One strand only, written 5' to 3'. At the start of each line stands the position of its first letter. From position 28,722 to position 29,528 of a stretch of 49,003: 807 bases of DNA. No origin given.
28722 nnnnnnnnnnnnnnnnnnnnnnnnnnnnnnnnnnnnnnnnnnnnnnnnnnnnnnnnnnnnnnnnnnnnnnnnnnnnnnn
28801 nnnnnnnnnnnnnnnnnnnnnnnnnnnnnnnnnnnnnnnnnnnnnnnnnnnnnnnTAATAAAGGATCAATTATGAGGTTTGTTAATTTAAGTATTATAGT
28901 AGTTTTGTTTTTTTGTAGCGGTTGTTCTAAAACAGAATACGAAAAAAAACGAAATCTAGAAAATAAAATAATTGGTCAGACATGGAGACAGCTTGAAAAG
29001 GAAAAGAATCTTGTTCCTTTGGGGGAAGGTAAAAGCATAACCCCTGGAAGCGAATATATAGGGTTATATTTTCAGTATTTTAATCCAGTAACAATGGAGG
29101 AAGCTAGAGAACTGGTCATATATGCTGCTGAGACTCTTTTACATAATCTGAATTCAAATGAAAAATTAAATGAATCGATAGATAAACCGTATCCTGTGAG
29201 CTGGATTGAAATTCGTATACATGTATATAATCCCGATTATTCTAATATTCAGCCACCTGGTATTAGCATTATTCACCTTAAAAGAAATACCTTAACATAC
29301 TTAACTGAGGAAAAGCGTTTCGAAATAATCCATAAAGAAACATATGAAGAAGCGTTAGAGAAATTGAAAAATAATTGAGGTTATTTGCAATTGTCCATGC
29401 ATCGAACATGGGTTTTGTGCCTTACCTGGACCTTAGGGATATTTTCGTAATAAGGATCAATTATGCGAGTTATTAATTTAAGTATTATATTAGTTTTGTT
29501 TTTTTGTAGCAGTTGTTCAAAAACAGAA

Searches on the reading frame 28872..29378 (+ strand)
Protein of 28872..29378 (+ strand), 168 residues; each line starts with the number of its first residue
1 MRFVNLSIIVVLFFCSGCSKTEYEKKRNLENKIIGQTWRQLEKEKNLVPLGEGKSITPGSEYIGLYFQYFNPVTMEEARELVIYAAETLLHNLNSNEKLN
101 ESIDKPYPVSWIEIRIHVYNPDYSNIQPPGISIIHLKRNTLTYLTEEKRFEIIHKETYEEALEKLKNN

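Call 5: search_protein_families(library=pfam, proteins=[window:28872-29378:+], max_evalue=0.01)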
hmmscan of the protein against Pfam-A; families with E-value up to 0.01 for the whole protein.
window:28872-29378:+ (168 aa): 0 families

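Call 8: search_protein_families(library=pfam, proteins=[window:28872-29375:+], max_evalue=10)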
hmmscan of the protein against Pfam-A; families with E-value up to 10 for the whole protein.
window:28872-29375:+ (168 aa): 0 families

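Call 20: find_related_loci(query=A2, collection=genome_contigs, flank=10000)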
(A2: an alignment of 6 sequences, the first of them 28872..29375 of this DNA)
Query A2 (168 aa) in genome_contigs; peptide patterns used: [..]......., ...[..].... (x = any residue, [..] = any of these).
158 stretches matched a pattern; 3 encode a relative of the query (tblastn E <= 1e-3); 3 distinct loci.
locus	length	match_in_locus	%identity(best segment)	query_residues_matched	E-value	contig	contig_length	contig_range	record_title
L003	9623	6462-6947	79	1-161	7e-86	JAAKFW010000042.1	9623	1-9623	MAG: Candidatus Anoxychlamydiales bacterium isolate KR126_chlam_5 KR126chlam5_42, whole genome shotgun sequence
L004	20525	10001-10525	64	1-168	2e-70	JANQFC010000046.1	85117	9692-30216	MAG: Chlamydiales bacterium isolate PL23a_bin.60 k99_1994179, whole genome shotgun sequence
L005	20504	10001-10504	61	1-167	6e-68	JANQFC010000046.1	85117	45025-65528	MAG: Chlamydiales bacterium isolate PL23a_bin.60 k99_1994179, whole genome shotgun sequence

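Call 21: find_homologous_proteins(query=A2, max_evalue=0.001)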
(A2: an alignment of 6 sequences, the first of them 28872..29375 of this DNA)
Query A2 (6 sequences) (168 aa, profile of the alignment): 95 proteins with E <= 0.001 among 5181 candidates.
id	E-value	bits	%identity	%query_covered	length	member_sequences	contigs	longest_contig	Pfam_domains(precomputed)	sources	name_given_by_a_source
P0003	3.6e-104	364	80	100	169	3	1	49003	-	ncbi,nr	ncbi:MAG: hypothetical protein K940chlam5_00029 [Candidatus Anoxychlamydiales bacterium]|nr:hypothet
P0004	3.2e-103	360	75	99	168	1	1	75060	-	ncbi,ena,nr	ncbi:MAG: hypothetical protein K940chlam5_00032 [Candidatus Anoxychlamydiales bacterium]|nr:hypothet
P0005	2.0e-102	358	77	99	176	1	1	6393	-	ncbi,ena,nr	ncbi:MAG: hypothetical protein K1060chlam4_00212 [Candidatus Anoxychlamydiales bacterium]|nr:hypothe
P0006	2.9e-100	351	80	99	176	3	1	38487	-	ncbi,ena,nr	ncbi:MAG: hypothetical protein KR126chlam5_00543 [Candidatus Anoxychlamydiales bacterium]|nr:hypothe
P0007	3.9e-98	344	100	100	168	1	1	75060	-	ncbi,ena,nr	ncbi:MAG: hypothetical protein K940chlam5_00028 [Candidatus Anoxychlamydiales bacterium]|nr:hypothet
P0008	1.2e-88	313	70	99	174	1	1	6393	-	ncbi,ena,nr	ncbi:MAG: hypothetical protein K1060chlam4_00211 [Candidatus Anoxychlamydiales bacterium]|nr:hypothe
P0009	7.9e-86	304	71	99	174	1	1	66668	-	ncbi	-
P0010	7.9e-86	304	71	99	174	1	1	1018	-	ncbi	-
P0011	1.0e-81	290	70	100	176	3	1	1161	-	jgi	-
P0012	1.5e-81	290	69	99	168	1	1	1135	-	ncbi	-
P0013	2.5e-81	289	68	92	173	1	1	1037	-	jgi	jgi:hypothetical protein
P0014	8.6e-80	284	66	100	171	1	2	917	-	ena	-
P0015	2.0e-78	280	66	97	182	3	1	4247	-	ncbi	-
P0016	4.5e-77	275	66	100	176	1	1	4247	-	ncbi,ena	-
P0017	4.2e-76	272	64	100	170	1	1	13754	-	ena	-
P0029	8.2e-57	209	57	99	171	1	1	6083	-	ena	-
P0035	4.6e-41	158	44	96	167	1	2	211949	-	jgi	-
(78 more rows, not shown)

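Call 26: find_encoding_contigs(protein=P0005, flank=10000)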
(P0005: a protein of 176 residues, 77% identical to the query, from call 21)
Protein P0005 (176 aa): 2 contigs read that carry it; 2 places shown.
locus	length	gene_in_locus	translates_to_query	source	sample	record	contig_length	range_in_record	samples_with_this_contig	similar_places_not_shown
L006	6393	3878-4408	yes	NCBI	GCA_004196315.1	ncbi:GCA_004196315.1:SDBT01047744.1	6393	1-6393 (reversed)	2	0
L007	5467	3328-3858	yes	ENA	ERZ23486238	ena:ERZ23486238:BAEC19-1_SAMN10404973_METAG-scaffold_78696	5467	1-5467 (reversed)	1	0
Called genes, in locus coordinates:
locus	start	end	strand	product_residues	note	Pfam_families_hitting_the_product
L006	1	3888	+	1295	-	PF25023:TEN_YD-shell, PF05593:RHS_repeat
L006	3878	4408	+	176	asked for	-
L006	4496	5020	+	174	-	-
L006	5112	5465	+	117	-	-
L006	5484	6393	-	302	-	PF02661:Fic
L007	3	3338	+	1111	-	?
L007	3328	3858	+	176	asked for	-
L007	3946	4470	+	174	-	-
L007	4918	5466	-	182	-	?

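Call 27: find_encoding_contigs(protein=P0029, flank=10000)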
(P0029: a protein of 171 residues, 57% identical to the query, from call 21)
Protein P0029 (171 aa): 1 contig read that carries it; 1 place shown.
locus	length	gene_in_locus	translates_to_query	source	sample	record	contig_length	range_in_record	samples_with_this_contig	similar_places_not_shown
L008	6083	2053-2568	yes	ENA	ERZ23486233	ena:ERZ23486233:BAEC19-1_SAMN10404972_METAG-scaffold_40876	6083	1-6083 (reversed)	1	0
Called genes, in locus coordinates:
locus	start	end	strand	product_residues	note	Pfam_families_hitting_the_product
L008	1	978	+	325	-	?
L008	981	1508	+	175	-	-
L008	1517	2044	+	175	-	-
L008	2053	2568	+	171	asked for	-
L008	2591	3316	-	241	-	-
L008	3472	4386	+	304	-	PF03631:Virul_fac_BrkB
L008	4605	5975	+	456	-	-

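Call 28: find_encoding_contigs(protein=P0017, flank=10000)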
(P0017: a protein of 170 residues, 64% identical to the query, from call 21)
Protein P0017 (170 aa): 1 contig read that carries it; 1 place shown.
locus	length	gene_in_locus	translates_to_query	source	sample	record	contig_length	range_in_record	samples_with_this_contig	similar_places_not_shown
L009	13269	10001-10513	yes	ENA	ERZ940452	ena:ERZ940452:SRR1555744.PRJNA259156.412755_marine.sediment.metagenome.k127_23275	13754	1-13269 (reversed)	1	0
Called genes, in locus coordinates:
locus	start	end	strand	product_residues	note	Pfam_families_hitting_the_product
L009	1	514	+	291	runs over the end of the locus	PF13369:Transglut_core2 (weak), PF07719:TPR_2 (faint), PF13424:TPR_12 (faint), PF13176:TPR_7 (faint), PF13181:TPR_8 (faint), PF13428:TPR_14 (faint), PF13432:TPR_16 (faint), PF14559:TPR_19 (faint)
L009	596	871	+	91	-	PF00830:Ribosomal_L28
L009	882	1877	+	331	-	PF07894:SACK1 (faint), PF13091:PLDc_2, PF00614:PLDc, PF13091:PLDc_2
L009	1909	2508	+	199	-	PF01914:MarC, PF03741:TerC (faint)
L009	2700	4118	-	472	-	PF01637:ATPase_2, PF13191:AAA_16 (weak), PF13173:AAA_14 (weak)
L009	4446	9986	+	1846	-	PF05593:RHS_repeat (faint), PF25023:TEN_YD-shell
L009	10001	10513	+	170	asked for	-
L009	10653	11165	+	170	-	-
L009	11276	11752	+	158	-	-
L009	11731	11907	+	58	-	-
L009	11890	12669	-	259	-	-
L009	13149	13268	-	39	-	?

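Call 35: search_protein_families(library=pfam, proteins=[L004:9214-9987:+, L005:9198-9986:+, L008:202-975:+, L009:9213-9983:+], max_evalue=1)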
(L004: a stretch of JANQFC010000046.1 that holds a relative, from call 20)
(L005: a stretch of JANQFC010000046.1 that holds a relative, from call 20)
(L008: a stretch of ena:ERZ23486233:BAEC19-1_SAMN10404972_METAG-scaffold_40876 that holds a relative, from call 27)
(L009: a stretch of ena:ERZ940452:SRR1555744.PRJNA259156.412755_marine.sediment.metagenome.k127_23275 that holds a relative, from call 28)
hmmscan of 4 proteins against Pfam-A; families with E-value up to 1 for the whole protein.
L004:9214-9987:+ (258 aa): 0 families

L005:9198-9986:+ (263 aa): 2 families
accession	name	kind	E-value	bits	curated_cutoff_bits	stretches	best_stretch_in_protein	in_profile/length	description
PF05095.17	DUF687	-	2e-05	23.8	25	1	94-255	51-208/537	Protein of unknown function (DUF687)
PF01083.28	Cutinase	-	0.13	12.6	25.9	1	133-207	55-130/173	Cutinase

L008:202-975:+ (258 aa): 0 families

L009:9213-9983:+ (257 aa): 1 family
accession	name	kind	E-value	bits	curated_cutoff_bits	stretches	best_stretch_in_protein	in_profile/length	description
PF05095.17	DUF687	-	7.3e-08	31.8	25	1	81-226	43-186/537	Protein of unknown function (DUF687)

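Call 58: find_encoding_contigs(protein=P0035, flank=8000, max_places=2)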
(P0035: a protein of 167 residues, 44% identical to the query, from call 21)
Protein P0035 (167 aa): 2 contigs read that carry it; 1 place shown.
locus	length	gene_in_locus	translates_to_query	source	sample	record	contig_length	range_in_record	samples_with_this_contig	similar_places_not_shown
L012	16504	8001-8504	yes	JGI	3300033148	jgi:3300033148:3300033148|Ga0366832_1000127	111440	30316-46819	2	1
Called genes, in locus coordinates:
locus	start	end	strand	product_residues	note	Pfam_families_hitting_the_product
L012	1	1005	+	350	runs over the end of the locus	PF00483:NTP_transferase, PF12804:NTP_transf_3 (faint), PF22640:ManC_GMP_beta-helix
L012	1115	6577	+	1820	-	PF05593:RHS_repeat (faint), PF25023:TEN_YD-shell, PF05095:DUF687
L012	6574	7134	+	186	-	-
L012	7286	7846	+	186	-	-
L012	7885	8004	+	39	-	-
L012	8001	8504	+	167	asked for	-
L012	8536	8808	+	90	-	-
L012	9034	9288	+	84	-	-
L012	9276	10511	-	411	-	-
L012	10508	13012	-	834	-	PF01751:Toprim, PF01131:Topoisom_bac, PF01396:Zn_ribbon_Top1, PF02201:SWIB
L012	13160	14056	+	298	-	-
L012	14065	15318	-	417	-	PF00309:Sigma54_AID, PF04963:Sigma54_CBD, PF04552:Sigma54_DBD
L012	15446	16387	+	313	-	PF01075:Glyco_transf_9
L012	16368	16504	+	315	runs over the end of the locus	PF01075:Glyco_transf_9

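Call 59: find_encoding_contigs(protein=P0015, flank=5000, max_places=2)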
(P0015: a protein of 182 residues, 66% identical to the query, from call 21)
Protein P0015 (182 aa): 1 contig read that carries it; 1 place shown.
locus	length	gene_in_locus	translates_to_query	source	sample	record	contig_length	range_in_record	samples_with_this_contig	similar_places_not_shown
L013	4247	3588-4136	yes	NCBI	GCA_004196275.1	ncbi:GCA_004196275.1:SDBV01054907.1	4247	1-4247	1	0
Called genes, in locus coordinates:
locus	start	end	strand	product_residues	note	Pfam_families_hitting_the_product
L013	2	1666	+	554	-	?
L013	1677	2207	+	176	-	-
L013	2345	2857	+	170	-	-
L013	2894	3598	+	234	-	-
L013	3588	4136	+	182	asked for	-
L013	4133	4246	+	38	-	?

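Call 60: find_encoding_contigs(protein=P0009, flank=8000, max_places=2)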
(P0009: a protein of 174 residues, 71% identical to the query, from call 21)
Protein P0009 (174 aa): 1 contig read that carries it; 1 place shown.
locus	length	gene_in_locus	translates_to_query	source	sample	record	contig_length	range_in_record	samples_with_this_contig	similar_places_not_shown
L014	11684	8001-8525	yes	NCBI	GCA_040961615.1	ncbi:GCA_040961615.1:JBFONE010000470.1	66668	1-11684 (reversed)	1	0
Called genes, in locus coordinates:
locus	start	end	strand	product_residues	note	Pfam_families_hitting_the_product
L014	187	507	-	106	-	PF02635:DsrE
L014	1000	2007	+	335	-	-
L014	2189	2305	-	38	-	-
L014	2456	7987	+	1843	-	PF05593:RHS_repeat (faint), PF25023:TEN_YD-shell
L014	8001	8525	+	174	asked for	-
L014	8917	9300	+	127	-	-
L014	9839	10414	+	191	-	PF13338:AbiEi_4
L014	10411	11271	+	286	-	PF08843:AbiEii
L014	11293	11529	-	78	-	-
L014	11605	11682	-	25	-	?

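Call 75: find_encoding_contigs(protein=P0004, flank=4000, max_places=4)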
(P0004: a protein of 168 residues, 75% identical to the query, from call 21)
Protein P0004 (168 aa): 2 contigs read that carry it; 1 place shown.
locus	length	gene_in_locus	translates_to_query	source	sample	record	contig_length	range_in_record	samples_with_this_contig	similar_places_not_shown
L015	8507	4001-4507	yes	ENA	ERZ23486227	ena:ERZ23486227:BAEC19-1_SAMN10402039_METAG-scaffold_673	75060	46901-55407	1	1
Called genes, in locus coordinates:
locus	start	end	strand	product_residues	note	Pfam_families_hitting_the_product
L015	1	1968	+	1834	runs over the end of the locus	PF25023:TEN_YD-shell, PF05593:RHS_repeat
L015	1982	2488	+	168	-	-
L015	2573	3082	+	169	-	-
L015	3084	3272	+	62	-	-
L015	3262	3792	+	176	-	-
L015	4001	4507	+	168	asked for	-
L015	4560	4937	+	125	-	-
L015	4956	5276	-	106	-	PF02661:Fic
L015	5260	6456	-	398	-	-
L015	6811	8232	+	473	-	PF06685:DUF1186 (weak)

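Call 76: predict_structure(alignment_id=A7)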
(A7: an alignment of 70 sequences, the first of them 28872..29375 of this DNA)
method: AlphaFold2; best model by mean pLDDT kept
length: 168 residues; sequences in the alignment: 70
mean_pLDDT: 93.1   pTM: 0.83
mean pLDDT of the five models: 93.1, 93.0, 92.0, 91.0, 90.3
residues with pLDDT >= 90: 137; 70-90: 21; 50-70: 10; < 50: 0
segments of 3 or more residues with pLDDT < 50: none
pLDDT, mean of each block of 10 residues (from residue 1): 69 72 92 98 98 93 98 98 99 96 93 98 96 98 92 98 94
secondary structure, 60 per line:
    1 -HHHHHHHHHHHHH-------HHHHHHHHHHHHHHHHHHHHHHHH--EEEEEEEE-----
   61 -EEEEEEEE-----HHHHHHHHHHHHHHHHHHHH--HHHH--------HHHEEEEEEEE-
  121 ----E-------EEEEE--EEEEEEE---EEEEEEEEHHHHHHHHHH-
elements in order: H2-14 H22-45 E48-55 E62-69 H75-94 H97-100 E112-119 E133-137 E140-146 E150-157 H158-167
